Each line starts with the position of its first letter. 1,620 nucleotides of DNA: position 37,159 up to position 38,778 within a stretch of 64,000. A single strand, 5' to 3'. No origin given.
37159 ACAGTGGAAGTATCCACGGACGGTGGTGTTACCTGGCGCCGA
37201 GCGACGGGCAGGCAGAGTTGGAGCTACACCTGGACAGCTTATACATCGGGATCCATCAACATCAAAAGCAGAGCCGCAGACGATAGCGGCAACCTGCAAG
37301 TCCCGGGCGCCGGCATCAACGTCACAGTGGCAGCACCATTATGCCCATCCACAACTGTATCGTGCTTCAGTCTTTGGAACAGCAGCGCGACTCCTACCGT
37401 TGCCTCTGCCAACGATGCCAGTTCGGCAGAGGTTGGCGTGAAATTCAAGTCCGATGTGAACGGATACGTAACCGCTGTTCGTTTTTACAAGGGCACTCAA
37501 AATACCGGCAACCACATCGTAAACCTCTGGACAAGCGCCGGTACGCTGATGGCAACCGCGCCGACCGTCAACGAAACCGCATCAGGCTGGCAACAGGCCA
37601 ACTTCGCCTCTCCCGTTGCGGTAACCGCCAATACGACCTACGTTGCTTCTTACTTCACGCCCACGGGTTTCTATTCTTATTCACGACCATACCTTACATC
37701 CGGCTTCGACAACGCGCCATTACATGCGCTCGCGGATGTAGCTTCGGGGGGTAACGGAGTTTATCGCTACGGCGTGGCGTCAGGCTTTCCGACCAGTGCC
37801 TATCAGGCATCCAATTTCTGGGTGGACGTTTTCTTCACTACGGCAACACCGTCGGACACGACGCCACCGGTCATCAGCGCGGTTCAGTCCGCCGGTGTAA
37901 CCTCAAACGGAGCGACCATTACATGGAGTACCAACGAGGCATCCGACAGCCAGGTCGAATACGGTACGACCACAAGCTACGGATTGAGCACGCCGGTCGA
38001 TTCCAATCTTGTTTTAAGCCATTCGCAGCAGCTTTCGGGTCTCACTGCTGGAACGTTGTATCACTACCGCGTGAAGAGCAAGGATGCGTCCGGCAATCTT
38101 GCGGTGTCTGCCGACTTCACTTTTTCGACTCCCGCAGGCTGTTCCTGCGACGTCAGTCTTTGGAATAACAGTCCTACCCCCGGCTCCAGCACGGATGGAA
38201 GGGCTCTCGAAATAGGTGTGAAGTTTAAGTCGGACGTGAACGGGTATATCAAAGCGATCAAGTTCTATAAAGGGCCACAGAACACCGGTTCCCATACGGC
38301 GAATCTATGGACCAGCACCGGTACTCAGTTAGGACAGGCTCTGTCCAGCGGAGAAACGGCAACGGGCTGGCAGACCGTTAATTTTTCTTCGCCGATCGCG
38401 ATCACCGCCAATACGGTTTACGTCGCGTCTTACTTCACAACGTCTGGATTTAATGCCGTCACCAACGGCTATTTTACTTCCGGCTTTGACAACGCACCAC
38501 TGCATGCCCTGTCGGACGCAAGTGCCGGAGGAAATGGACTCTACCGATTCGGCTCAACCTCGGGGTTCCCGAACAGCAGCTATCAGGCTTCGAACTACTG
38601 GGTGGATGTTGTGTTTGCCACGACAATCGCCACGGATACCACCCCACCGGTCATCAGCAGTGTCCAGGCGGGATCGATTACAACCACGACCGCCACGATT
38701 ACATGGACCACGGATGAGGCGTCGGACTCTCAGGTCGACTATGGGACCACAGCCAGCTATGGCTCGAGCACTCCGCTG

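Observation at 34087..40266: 2059-aa secreted protein with three DUF4082 modules, a DmfA2-like domain and five tandem Fn3 domains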

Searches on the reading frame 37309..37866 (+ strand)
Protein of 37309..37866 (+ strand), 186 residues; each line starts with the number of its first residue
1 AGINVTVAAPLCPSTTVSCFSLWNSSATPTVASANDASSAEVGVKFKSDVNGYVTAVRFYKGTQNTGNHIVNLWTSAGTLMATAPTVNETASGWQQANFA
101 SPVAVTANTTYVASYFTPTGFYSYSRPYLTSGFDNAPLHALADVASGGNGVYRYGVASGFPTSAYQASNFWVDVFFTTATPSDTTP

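Call 13: search_solved_structures(query=window:37309-37866:+, max_evalue=10)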
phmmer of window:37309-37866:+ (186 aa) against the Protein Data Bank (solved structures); distinct sequences matched with E-value up to 10: 3.
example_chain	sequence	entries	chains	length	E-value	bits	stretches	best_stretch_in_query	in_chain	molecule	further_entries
2wt8_A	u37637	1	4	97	0.85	12.8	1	7-68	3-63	MICROCEPHALIN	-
8oh7_A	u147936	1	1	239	1.7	11.8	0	138-157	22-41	Designed Armadillo repeat protein with four internal modules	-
7qnp_AAA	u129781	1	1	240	1.8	11.7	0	138-158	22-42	Designed Armadillo Repeat Protein N(A4)M4C(AII)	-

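Call 29: search_solved_structures(query=A3, max_evalue=10)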
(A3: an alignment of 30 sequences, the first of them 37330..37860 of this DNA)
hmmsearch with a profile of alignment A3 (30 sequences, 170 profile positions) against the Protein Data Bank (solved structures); distinct sequences matched with E-value up to 10: 8.
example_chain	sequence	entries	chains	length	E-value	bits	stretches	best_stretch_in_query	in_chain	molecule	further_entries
4c4k_O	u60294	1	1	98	0.089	15.7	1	7-74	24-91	OBSCURIN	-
4uow_1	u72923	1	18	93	0.11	15.4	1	7-73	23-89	Obscurin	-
7bif_A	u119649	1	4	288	0.12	15.3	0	58-82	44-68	v22WRAP-T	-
7bid_A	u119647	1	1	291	0.14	15.1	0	58-82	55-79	v31WRAP-T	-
7big_A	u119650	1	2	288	0.18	14.8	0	58-82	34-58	v13WRAP-T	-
3p7i_A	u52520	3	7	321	0.28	14.1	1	11-86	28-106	PhnD, subunit of alkylphosphonate ABC transporter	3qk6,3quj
3s4u_A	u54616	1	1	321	0.28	14.1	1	11-86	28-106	PhnD, subunit of alkylphosphonate ABC transporter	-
7bie_A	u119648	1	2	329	0.38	13.7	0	58-82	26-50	nvWRAP-T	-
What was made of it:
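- On Carbohydrate-binding module or lectin (for DUF4082): No PDB hit by sequence profile (call 29).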

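Call 34: predict_structure(alignment_id=A3)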
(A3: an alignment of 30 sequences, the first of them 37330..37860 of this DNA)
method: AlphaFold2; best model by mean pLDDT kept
length: 177 residues; sequences in the alignment: 30
mean_pLDDT: 90.9   pTM: 0.88
mean pLDDT of the five models: 90.9, 90.1, 86.7, 77.0, 76.1
residues with pLDDT >= 90: 137; 70-90: 27; 50-70: 11; < 50: 2
segments of 3 or more residues with pLDDT < 50: none
pLDDT, mean of each block of 10 residues (from residue 1): 59 89 93 96 97 93 97 97 94 96 97 92 94 84 91 92 95 74
secondary structure, 60 per line:
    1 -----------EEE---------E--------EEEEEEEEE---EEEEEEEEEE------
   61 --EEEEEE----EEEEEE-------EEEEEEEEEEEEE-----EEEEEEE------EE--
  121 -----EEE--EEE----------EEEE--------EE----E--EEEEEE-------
elements in order: E12-14 E33-41 E45-54 E63-68 E73-78 E86-98 E104-110 E126-128 E131-133 E144-147 E165-170
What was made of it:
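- On Carbohydrate-binding module or lectin (for DUF4082): AF2 model with pLDDT 90.9 and pTM 0.88, all-beta (call 34).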

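Call 36: fold_search(model_id=the predicted structure, library=pdb)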
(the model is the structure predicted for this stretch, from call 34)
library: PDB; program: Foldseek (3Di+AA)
matches with E <= 10: 1346; with E <= 0.001: 2
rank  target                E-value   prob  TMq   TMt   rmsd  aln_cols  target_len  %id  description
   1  8h2i_bG               2.1e-04  1.00  0.47  0.20   6.2       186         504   14  Near-atomic structure of five-fold averaged PBCV-1 capsid (released 2022-11-16)
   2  3no8_A                4.9e-04  1.00  0.57  0.63   6.0       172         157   13  Crystal structure of the PHR domain from human BTBD2 Protein (released 2010-08-25)
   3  3gbw                  1.7e-03  1.00  0.49  0.53   7.0       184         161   11  Crystal structure of the first PHR domain of the Mouse Myc-binding protein 2 (MYCBP-2) (released 2009-03-24)
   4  8zdp_v                5.6e-03  1.00  0.51  0.14   7.2       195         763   11  Cryo-EM structure of Mycobacteriophage Douge Central fiber (gp20) (released 2025-06-25)
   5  8zdq_v                5.6e-03  1.00  0.51  0.12   7.2       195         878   11  Cryo-EM structure of Mycobacteriophage Douge complete baseplate (gp13, gp17, gp23, gp16, gp18 and gp20) (released 2025-06-25)
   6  4jdn_A                6.6e-03  0.66  0.24  0.29  16.4       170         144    9  Secreted Chlamydial Protein PGP3, C-terminal Domain (released 2013-06-05)
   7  7f9j_A                7.0e-03  0.97  0.36  0.45   8.3       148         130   13  Thrombocorticin Q25K in complex with Ca2+ (released 2022-07-06)
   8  4jdm_C                8.6e-03  0.72  0.27  0.19  14.4       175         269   10  Secreted Chlamydial Protein PGP3, full-length (released 2013-06-05)
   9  4jdn_B                9.1e-03  0.63  0.25  0.29  16.4       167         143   10  Secreted Chlamydial Protein PGP3, C-terminal Domain (released 2013-06-05)
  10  4jdn_C                9.6e-03  0.69  0.27  0.31  15.1       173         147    9  Secreted Chlamydial Protein PGP3, C-terminal Domain (released 2013-06-05)
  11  4jdo_B                1.3e-02  0.66  0.27  0.22  15.2       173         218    9  Secreted chlamydial protein pgp3, coiled-coil deletion (released 2013-06-05)
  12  4jdo_A                1.3e-02  0.51  0.23  0.19  17.1       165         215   11  Secreted chlamydial protein pgp3, coiled-coil deletion (released 2013-06-05)
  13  9ues_B                1.7e-02  0.69  0.21  0.10  15.4        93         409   13  Crystal structure of an inactive TKSP mutant in complex with the TKS propeptide (released 2026-02-18)
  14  3afg_A                1.7e-02  0.69  0.25  0.10  14.9       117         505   10  Crystal structure of ProN-Tk-SP from Thermococcus kodakaraensis (released 2010-08-04)
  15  7f91_A                1.8e-02  0.93  0.35  0.44   8.2       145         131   12  SeMet derivative of Thrombocorticin (released 2022-07-06)
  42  8xmz_A                8.9e-02  0.51  0.30  0.37   9.4       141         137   13  Crystal structure of a novel porphyran-binding carbohydrate binding module (released 2024-01-17)
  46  2w46_A                1.0e-01  0.72  0.34  0.41  10.6       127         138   18  CBM35 from Cellvibrio japonicus Abf62 (released 2009-01-27)
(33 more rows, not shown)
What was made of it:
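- On Carbohydrate-binding module or lectin (for DUF4082): CBM35 2w46 at E 0.1, porphyran CBM 8xmz at E 0.09, thrombocorticin at E 0.007, all with TM 0.3-0.45 (call 36).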

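Call 68: fold_search(model_id=the predicted structure, library=viral)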
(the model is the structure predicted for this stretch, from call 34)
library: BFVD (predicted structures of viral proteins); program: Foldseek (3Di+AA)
matches with E <= 10: 1545; with E <= 0.001: 17
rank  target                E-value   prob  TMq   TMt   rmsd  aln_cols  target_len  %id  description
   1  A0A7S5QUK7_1          2.1e-09  1.00  0.77  0.18   3.2       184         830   25  (no name in the UniProt tables at hand)
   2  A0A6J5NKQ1            4.0e-05  1.00  0.50  0.52   9.0       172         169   15  Uncharacterized protein [uncultured Caudovirales phage]
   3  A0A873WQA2            4.4e-05  1.00  0.47  0.16   5.8       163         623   12  Minor tail protein [Streptomyces phage Sentinel]
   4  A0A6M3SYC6            7.2e-05  1.00  0.49  0.17   6.6       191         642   15  Minor tail protein [Streptomyces phage Issmi]
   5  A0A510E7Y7            1.2e-04  1.00  0.65  0.33   5.2       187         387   15  (no name in the UniProt tables at hand)
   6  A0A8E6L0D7            1.3e-04  1.00  0.54  0.49   8.3       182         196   13  (no name in the UniProt tables at hand)
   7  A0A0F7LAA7            1.5e-04  1.00  0.49  0.26   9.1       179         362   13  Uncharacterized protein [uncultured marine virus]
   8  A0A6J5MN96            1.5e-04  1.00  0.60  0.41   6.0       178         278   15  Uncharacterized protein [uncultured Caudovirales phage]
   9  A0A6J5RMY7            2.1e-04  1.00  0.56  0.18   5.3       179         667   13  Collagen triple helix repeat [uncultured Caudovirales phage]
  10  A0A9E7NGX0            3.1e-04  1.00  0.46  0.15   7.3       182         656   15  (no name in the UniProt tables at hand)
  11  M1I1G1                3.5e-04  1.00  0.54  0.21   5.9       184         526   14  (no name in the UniProt tables at hand)
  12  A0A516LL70            4.5e-04  1.00  0.59  0.52   5.2       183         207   14  (no name in the UniProt tables at hand)
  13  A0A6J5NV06            5.6e-04  0.99  0.36  0.19  13.1       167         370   17  Uncharacterized protein [uncultured Caudovirales phage]
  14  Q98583                6.6e-04  1.00  0.42  0.23   6.8       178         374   13  DUF5901 domain-containing protein [Paramecium bursaria Chlorella virus 1]
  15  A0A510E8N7            7.4e-04  1.00  0.54  0.12   4.6       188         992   12  (no name in the UniProt tables at hand)
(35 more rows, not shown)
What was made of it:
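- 37339..37851 (+): DUF4082 copy 1 (aa 1085-1255). AF2 model pLDDT 90.9, jelly-roll beta-sandwich (calls 34, 36, 68).
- On Carbohydrate-binding module or lectin (for DUF4082): Its fold matches are jelly-roll domains (calls 36, 68).
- The DUF4082 model (pLDDT 90.9) is a jelly-roll whose viral-library matches are dominated by distal parts of phage tail-fibre and minor-tail proteins, with weaker lectin and CBM matches (calls 34, 36, 68). The DUF4082 fold matches phage tail-fibre and minor-tail distal domains (calls 36, 68).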

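Call 71: find_homologous_proteins(query=A3, max_evalue=1e-10)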
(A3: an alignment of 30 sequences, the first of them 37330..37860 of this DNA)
Query A3 (30 sequences) (177 aa, profile of the alignment): 3062 proteins with E <= 1e-10 among 8000 candidates; the best 120 are listed.
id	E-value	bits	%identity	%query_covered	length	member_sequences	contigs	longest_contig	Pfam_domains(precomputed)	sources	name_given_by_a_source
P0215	8.7e-134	460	54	93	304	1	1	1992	PF08005.18,PF13313.12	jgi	-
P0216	3.8e-133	458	53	93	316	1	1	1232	PF08005.18,PF13313.12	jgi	-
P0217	6.1e-131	451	54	95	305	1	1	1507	PF13313.12,PF14220.12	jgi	jgi:hypothetical protein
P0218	1.2e-130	450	57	93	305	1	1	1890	PF08005.18,PF13313.12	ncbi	-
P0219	2.0e-129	446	60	88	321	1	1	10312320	PF13313.12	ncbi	ncbi:DUF4082 domain-containing protein [Streptosporangium lutulentum]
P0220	4.9e-129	445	55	88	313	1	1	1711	PF13313.12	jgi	jgi:hypothetical protein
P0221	8.1e-129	444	53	93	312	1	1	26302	PF08005.18,PF13313.12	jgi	jgi:hypothetical protein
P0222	1.1e-128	443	53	93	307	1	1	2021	PF08005.18,PF13313.12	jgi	jgi:hypothetical protein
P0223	7.0e-128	441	55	88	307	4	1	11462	PF08005.18,PF13313.12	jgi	jgi:hypothetical protein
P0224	1.4e-127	440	49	95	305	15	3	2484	PF13313.12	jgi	jgi:hypothetical protein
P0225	4.9e-127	438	59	89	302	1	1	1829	PF08005.18,PF13313.12,PF27624.1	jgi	jgi:hypothetical protein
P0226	8.3e-127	437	57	88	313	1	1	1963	PF08005.18,PF13313.12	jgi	jgi:hypothetical protein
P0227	1.2e-126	437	53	90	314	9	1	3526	PF08005.18,PF13313.12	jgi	jgi:hypothetical protein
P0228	5.6e-125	431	56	90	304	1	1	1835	PF13313.12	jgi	jgi:hypothetical protein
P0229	2.3e-124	429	56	91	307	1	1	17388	PF13313.12,PF27624.1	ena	-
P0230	1.3e-123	427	54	95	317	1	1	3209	PF13313.12,PF27624.1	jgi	jgi:hypothetical protein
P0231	3.1e-123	426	56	88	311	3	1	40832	PF13313.12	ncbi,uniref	ncbi:hypothetical protein GCM10010517_69770 [Streptosporangium fragile]|uniref:DUF4082 domain-contai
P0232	2.1e-122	423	47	88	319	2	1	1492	PF13313.12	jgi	jgi:hypothetical protein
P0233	5.3e-122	422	52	92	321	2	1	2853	PF13313.12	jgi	jgi:hypothetical protein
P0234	6.5e-122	421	52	94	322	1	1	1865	PF13313.12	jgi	-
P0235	7.3e-122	421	57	77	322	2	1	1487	PF13313.12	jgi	jgi:hypothetical protein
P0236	1.1e-121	421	49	98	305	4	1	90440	PF13313.12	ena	-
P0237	1.4e-121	420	54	90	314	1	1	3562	PF13313.12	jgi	jgi:hypothetical protein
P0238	8.7e-118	408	57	79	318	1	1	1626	PF13313.12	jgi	-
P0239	2.0e-117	407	58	81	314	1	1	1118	PF13313.12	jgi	jgi:hypothetical protein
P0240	2.0e-114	397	49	92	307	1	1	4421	PF08005.18,PF13313.12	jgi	jgi:hypothetical protein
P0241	9.9e-114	395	50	88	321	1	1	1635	PF13313.12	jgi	jgi:hypothetical protein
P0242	2.0e-113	394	51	82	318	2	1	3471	PF13313.12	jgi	jgi:hypothetical protein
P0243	2.2e-113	394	50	89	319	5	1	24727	PF13313.12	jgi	jgi:hypothetical protein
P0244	4.1e-113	393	53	96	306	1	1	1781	PF08005.18,PF13313.12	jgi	jgi:hypothetical protein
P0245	3.6e-112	390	52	81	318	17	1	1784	PF13313.12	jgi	jgi:hypothetical protein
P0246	7.0e-112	389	49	90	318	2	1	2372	PF13313.12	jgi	jgi:hypothetical protein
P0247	3.7e-111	386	49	90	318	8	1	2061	PF13313.12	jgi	jgi:hypothetical protein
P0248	5.0e-111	386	53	89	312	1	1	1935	PF13313.12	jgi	jgi:hypothetical protein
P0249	1.1e-110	385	58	80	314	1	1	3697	PF13313.12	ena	-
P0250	1.1e-110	385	55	93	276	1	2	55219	PF13313.12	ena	-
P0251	8.8e-110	382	50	81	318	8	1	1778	PF13313.12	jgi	jgi:hypothetical protein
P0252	1.4e-109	381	48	90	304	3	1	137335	PF13313.12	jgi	-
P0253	6.8e-108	376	51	91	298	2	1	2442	PF13313.12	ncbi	ncbi:MAG: DUF4082 domain-containing protein, partial [Rhizobiaceae bacterium]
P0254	4.6e-107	373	59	78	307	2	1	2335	PF13313.12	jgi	-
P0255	4.9e-107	373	51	90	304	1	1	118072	PF13313.12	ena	-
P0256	7.6e-107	372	48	96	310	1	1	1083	PF13313.12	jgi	-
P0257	2.1e-105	368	49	90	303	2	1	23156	PF13313.12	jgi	jgi:hypothetical protein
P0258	5.6e-105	366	47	93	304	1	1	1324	PF13313.12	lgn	-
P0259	8.0e-105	366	48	77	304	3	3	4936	PF13313.12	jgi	jgi:hypothetical protein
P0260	1.7e-104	365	47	90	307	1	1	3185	PF13313.12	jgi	jgi:hypothetical protein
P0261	2.0e-104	365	55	77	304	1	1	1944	PF13313.12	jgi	jgi:hypothetical protein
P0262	3.1e-104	364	57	90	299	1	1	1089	PF13313.12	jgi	jgi:hypothetical protein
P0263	3.4e-104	364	49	90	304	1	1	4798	PF13313.12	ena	-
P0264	3.6e-104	364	48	93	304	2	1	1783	PF13313.12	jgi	jgi:hypothetical protein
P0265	5.2e-104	363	49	90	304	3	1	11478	PF13313.12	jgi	jgi:hypothetical protein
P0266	7.1e-104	363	49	94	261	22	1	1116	PF13313.12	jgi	jgi:hypothetical protein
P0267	8.8e-104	362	52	90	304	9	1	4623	PF13313.12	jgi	-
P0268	1.0e-103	362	59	79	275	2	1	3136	PF08005.18,PF13313.12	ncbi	-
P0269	1.3e-103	362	47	90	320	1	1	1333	PF13313.12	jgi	jgi:hypothetical protein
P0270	4.8e-103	360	49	77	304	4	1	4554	PF13313.12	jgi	jgi:hypothetical protein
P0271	7.0e-103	360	42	80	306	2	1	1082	PF08005.18,PF13313.12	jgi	-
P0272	1.3e-102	359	49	90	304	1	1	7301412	PF13313.12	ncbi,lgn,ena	-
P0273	3.0e-102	357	47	92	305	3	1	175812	PF13313.12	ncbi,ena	-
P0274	3.4e-102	357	51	90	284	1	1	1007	PF13313.12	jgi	jgi:hypothetical protein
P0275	4.2e-102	357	50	90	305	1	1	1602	PF13313.12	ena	-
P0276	4.6e-102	357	51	95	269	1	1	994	PF13313.12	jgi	jgi:hypothetical protein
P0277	1.4e-101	355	57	77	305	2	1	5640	PF13313.12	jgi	jgi:hypothetical protein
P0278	1.4e-101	355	50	89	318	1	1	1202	PF13313.12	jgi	jgi:hypothetical protein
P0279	3.4e-101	354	51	93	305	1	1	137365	PF13313.12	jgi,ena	-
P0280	3.6e-100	351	60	76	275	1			PF13313.12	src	-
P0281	3.9e-100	351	56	89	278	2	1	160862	PF13313.12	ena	-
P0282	7.2e-100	350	47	77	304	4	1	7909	PF13313.12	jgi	jgi:hypothetical protein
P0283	1.5e-99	349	48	93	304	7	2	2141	PF13313.12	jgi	jgi:hypothetical protein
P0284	1.8e-99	348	46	89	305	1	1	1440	PF13313.12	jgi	jgi:hypothetical protein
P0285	2.3e-99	348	54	89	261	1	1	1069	PF13313.12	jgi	jgi:hypothetical protein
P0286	1.2e-97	342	50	90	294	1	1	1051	PF13313.12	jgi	jgi:hypothetical protein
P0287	2.4e-97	341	47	76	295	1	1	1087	PF13313.12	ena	-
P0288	4.4e-96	337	56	88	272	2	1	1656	PF13313.12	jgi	jgi:hypothetical protein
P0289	1.7e-95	336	54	83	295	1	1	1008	PF13313.12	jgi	jgi:hypothetical protein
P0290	1.5e-94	332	53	94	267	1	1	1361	PF13313.12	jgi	jgi:hypothetical protein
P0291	2.0e-94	332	52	94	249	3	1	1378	PF13313.12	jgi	jgi:hypothetical protein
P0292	8.0e-94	330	51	78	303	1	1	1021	PF13313.12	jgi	jgi:hypothetical protein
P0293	1.5e-93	329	47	90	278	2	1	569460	PF13313.12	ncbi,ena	-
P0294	2.6e-91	322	55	93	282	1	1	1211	PF13313.12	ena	-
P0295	1.5e-90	319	47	93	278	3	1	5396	PF13313.12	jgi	jgi:hypothetical protein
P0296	4.4e-90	318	61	88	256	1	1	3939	PF13313.12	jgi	jgi:hypothetical protein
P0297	5.5e-90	318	49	92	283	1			PF13313.12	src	-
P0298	4.2e-89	315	51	95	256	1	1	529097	PF13313.12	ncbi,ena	-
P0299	1.7e-88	313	56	77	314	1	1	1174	PF13313.12,PF25059.2,PF00041.28,PF16656.12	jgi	jgi:hypothetical protein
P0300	3.0e-88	312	53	98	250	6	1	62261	PF13313.12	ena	-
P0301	7.4e-88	311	56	90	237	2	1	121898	PF13313.12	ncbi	-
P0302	1.2e-87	310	54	61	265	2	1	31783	PF13313.12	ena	-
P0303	3.1e-87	309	57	95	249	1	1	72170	PF13313.12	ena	-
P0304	3.8e-87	308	46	97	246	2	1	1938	PF13313.12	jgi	jgi:hypothetical protein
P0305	2.7e-86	306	54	94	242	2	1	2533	PF13313.12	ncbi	-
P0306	6.5e-86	304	54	73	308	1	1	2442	PF13313.12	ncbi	-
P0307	7.1e-85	301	53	91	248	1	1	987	PF13313.12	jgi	jgi:hypothetical protein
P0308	5.1e-84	298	61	89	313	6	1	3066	PF13313.12,PF00041.28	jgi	jgi:hypothetical protein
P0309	1.1e-83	297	49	95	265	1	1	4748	PF13313.12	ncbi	ncbi:MAG: DUF4082 domain-containing protein, partial [Bryobacteraceae bacterium]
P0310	1.8e-83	296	52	93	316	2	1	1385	PF13313.12,PF05345.19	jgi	-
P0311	1.6e-82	293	52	95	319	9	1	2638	PF13313.12,PF05345.19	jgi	jgi:hypothetical protein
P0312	4.1e-82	292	54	94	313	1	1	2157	PF13313.12,PF05345.19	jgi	jgi:hypothetical protein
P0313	5.9e-82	291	48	94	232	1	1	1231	PF13313.12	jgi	jgi:hypothetical protein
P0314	8.3e-82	291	52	92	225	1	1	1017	PF13313.12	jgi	jgi:hypothetical protein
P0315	1.1e-81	291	60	90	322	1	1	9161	PF13313.12,PF13205.13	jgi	jgi:hypothetical protein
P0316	1.1e-81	291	48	90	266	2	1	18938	PF13313.12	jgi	-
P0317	8.0e-81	288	49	95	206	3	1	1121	PF13313.12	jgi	-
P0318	8.7e-81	288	55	94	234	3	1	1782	PF13313.12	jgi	jgi:hypothetical protein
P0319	1.1e-80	287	53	80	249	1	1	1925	PF13313.12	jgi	jgi:hypothetical protein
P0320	1.6e-80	287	48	88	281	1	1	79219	PF13313.12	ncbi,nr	ncbi:MAG: DUF4082 domain-containing protein, partial [Chloroflexi bacterium]|nr:DUF4082 domain-conta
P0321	1.8e-80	287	52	96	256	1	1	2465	PF13313.12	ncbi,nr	ncbi:MAG: DUF4082 domain-containing protein, partial [Acidobacteriota bacterium]|nr:DUF4082 domain-c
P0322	2.3e-80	286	49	93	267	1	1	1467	PF13313.12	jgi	jgi:hypothetical protein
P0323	7.3e-80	285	58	94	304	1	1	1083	PF13313.12,PF25059.2,PF00041.28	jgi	jgi:hypothetical protein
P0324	1.2e-79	284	45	94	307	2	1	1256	PF13313.12,PF13205.13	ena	-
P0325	1.6e-79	283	56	91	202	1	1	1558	PF13313.12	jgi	jgi:hypothetical protein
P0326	2.6e-79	283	52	97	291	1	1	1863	PF13313.12,PF00041.28,PF16656.12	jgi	jgi:hypothetical protein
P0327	5.2e-79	282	57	88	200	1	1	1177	PF13313.12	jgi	jgi:hypothetical protein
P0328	5.6e-79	282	45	95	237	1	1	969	PF13313.12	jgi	jgi:hypothetical protein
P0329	9.0e-79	281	53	97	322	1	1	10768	PF13313.12,PF13205.13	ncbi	ncbi:DUF4082 domain-containing protein, partial [Nostoc sp. CENA67]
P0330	5.6e-78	278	50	85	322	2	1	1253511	PF13313.12,PF25059.2,PF00041.28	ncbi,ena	-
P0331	6.4e-78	278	51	93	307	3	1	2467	PF13313.12,PF05345.19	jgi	jgi:hypothetical protein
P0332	5.4e-77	275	51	90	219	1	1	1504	PF13313.12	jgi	jgi:Domain of unknown function (DUF4082)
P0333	6.3e-77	275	52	89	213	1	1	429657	PF13313.12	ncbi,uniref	ncbi:DUF4082 domain-containing protein [Nonomuraea sp. NPDC047897]|uniref:DUF4082 domain-containing 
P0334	1.5e-76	274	53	97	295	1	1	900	PF13313.12,PF16656.12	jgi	jgi:hypothetical protein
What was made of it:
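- Tried and rejected: A census of DUF4082 partner domains using a profile search returned mostly short proteins of about 300 aa with two DUF4082 copies and contig fragments, so it said little about partners (call 71).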

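Call 82: search_protein_families(library=pfam, proteins=[window:37339-37851:+], max_evalue=5)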
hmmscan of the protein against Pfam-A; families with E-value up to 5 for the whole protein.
window:37339-37851:+ (171 aa): 3 families
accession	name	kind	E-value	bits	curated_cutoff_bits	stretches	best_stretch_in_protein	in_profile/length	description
PF13313.11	DUF4082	-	4.6e-53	179.5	28.4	1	17-162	2-143/143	Domain of unknown function (DUF4082)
PF24698.1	DUF7662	-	0.21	11.8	26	0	149-162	28-41/72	Domain of unknown function (DUF7662)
PF19354.4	DUF5931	-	0.26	11.6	27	1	8-99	49-136/175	Family of unknown function (DUF5931)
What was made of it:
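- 37339..37851 (+): 179.5 bits (call 82).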

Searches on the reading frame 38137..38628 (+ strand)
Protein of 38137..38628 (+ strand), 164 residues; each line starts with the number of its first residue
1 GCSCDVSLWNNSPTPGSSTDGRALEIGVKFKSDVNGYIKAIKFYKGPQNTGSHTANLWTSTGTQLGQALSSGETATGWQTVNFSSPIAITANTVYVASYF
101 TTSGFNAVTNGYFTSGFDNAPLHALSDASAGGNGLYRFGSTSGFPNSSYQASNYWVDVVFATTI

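Call 82: search_protein_families(library=pfam, proteins=[window:38137-38628:+], max_evalue=5)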
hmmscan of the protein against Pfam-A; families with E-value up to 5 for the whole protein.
window:38137-38628:+ (164 aa): 1 family
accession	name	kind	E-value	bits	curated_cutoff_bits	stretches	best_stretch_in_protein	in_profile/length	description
PF13313.11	DUF4082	-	1.4e-49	168.2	28.4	1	12-156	3-143/143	Domain of unknown function (DUF4082)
